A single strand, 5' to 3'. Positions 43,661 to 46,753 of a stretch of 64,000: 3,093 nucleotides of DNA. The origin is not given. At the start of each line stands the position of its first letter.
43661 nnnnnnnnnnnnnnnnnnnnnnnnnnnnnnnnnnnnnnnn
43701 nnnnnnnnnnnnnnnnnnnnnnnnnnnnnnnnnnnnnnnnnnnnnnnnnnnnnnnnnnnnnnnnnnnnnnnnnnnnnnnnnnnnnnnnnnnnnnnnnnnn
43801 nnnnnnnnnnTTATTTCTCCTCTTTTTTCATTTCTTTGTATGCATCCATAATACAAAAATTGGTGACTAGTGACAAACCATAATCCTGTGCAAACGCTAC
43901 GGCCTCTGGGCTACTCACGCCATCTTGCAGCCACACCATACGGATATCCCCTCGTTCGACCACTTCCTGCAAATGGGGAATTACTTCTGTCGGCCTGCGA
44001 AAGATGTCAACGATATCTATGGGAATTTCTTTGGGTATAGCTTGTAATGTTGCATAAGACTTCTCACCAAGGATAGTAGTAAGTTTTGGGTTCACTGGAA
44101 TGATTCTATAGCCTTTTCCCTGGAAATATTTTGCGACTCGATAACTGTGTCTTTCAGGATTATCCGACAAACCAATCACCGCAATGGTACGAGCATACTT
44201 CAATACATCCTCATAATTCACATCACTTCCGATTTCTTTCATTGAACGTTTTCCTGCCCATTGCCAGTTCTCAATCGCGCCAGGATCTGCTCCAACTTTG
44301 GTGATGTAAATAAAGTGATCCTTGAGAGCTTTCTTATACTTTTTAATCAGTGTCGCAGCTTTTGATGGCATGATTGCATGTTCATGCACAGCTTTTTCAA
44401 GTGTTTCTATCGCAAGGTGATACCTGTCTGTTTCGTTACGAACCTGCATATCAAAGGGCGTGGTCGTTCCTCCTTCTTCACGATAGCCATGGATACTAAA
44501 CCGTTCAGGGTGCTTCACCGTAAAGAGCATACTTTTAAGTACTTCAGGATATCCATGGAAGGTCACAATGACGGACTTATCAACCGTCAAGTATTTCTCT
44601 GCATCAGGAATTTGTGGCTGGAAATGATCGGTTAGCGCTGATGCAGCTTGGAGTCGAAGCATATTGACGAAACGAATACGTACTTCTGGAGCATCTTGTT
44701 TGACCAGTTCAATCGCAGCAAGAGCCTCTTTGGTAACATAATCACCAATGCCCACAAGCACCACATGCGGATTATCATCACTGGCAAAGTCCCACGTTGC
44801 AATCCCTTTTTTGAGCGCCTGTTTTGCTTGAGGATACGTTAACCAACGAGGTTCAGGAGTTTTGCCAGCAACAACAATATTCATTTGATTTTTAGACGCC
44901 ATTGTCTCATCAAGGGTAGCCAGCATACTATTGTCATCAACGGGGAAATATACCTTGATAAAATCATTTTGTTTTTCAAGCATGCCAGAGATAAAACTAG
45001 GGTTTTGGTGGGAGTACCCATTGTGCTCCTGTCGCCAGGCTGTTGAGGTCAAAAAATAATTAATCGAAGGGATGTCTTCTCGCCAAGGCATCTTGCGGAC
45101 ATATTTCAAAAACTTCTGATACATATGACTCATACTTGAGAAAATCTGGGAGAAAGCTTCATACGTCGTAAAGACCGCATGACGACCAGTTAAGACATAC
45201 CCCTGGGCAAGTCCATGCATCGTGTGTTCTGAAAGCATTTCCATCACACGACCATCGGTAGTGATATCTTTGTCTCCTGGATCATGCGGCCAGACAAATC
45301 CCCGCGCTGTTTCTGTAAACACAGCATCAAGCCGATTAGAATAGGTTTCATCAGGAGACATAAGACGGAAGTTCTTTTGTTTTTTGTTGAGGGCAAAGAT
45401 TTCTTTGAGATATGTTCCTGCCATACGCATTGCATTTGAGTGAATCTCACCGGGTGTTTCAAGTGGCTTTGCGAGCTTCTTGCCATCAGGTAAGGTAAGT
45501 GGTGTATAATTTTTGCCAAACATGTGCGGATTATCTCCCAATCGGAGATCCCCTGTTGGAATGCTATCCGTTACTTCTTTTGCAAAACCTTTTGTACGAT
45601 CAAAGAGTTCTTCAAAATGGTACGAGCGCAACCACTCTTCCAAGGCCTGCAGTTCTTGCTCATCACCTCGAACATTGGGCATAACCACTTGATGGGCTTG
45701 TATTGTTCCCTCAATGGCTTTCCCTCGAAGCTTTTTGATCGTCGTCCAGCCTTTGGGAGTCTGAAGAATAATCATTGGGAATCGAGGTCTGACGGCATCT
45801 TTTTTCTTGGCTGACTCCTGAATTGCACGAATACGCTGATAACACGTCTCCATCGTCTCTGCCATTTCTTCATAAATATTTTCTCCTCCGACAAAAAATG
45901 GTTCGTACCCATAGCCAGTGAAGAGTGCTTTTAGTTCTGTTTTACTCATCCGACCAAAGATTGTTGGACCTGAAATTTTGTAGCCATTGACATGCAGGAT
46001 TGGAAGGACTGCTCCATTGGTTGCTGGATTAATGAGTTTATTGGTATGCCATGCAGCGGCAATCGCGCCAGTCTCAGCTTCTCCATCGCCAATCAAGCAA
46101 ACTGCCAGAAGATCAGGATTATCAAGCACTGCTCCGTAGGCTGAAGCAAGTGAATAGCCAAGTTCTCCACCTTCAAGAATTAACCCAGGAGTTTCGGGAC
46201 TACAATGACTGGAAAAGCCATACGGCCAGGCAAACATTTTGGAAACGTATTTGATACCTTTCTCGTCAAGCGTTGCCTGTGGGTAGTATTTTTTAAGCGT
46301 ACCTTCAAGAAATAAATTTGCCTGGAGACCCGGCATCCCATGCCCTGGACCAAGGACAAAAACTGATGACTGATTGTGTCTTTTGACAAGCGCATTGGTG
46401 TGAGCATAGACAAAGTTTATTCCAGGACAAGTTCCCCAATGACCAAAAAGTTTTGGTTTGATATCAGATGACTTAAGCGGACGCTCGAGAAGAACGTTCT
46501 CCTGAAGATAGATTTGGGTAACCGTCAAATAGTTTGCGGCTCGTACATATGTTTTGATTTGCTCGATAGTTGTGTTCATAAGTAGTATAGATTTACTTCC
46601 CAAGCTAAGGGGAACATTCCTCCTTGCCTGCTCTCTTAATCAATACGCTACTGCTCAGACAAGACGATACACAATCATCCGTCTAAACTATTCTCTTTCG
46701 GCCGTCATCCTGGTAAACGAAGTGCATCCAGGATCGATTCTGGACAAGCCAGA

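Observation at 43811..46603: Phosphoketolase with a C-terminal CoA-binding (YccU/PF13380-like) domain fusion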

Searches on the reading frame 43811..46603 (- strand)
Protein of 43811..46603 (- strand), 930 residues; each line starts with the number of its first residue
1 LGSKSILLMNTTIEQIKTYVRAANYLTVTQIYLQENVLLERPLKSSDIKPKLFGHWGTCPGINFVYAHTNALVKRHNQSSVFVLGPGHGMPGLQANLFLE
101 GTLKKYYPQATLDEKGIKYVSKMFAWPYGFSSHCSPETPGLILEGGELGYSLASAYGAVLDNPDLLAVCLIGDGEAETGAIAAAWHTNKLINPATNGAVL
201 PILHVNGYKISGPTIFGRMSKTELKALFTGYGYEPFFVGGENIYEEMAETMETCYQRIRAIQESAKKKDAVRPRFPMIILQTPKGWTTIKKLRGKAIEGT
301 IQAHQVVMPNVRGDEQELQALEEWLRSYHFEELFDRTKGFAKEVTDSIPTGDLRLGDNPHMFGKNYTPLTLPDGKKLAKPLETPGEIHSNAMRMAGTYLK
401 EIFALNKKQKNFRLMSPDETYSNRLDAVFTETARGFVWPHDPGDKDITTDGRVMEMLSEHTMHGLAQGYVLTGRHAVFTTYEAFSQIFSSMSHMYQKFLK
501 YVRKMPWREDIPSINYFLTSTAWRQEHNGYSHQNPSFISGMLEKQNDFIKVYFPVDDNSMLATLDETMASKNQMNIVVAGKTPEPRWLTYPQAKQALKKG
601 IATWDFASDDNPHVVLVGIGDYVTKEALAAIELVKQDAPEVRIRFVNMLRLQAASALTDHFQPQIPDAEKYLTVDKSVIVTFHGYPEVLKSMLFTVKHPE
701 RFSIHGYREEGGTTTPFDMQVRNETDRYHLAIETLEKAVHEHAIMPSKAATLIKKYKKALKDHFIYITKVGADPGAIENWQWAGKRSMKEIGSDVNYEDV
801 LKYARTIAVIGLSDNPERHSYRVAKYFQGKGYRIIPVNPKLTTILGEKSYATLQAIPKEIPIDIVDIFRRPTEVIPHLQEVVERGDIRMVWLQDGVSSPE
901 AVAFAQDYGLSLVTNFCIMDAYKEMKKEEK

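Call 3: search_protein_families(library=pfam, proteins=[window:43811-46603:-], max_evalue=0.01)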
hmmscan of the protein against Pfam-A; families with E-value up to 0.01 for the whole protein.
window:43811-46603:- (930 aa): 5 families
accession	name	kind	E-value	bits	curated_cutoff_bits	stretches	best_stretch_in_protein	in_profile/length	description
PF09364.15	XFP_N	-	7.1e-140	466.4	23.7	1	10-363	4-361/364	XFP N-terminal domain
PF03894.20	XFP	-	4.7e-67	225.6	22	1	395-569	3-176/177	D-xylulose 5-phosphate/D-fructose 6-phosphate phosphoketolase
PF09363.15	XFP_C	-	1.2e-54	185.2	23.4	1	581-782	1-202/202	XFP C-terminal domain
PF13380.12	CoA_binding_2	-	3e-36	124.8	22.8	1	805-919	1-112/116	CoA binding domain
PF02779.29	Transket_pyr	-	5.5e-05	23.3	27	1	402-573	13-161/174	Transketolase, pyrimidine binding domain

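Call 4: search_protein_families(library=ncbifam, proteins=[window:43811-46603:-], max_evalue=0.01)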
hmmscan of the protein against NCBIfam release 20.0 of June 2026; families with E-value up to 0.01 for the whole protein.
window:43811-46603:- (930 aa): 12 families
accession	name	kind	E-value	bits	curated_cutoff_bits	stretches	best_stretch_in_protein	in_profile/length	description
NF003619.0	PRK05261.1-4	subfamily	5.7e-288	957.2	962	1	8-785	14-797/799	phosphoketolase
NF003616.0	PRK05261.1-1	subfamily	1.2e-274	913.4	777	1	11-783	5-787/788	phosphoketolase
NF003621.0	PRK05261.1-6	subfamily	9.2e-264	877.2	1295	1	9-787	11-796/801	phosphoketolase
NF003617.0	PRK05261.1-2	subfamily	5.2e-254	844.8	1143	1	8-783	15-796/797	phosphoketolase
NF003618.0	PRK05261.1-3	subfamily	1e-236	788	1199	1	12-783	10-786/789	phosphoketolase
NF003620.0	PRK05261.1-5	equivalog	2.9e-206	687.2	1518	1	11-789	20-810/825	phosphoketolase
NF045494.1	AcCoALig_Archglob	equivalog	2.5e-09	36.1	1200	1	794-885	214-305/665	acetate--CoA ligase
TIGR02717.1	AcCoA-syn-alpha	equivalog_domain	1.8e-08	33.5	567.15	1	802-880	5-83/447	acetate--CoA ligase alpha subunit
NF045492.1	HydPropCoALig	equivalog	1.4e-05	23.6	1300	1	789-867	239-319/700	3-hydroxypropionate--CoA ligase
NF004559.0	PRK05899.2-5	equivalog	3.7e-05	22.2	488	1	81-244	73-224/627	transketolase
NF005485.1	PRK07092.1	equivalog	0.00052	18.9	493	1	145-190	395-439/523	benzoylformate decarboxylase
NF005712.0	PRK07524.1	subfamily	0.0083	14.6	500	0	146-175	408-437/536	5-guanidino-2-oxopentanoate decarboxylase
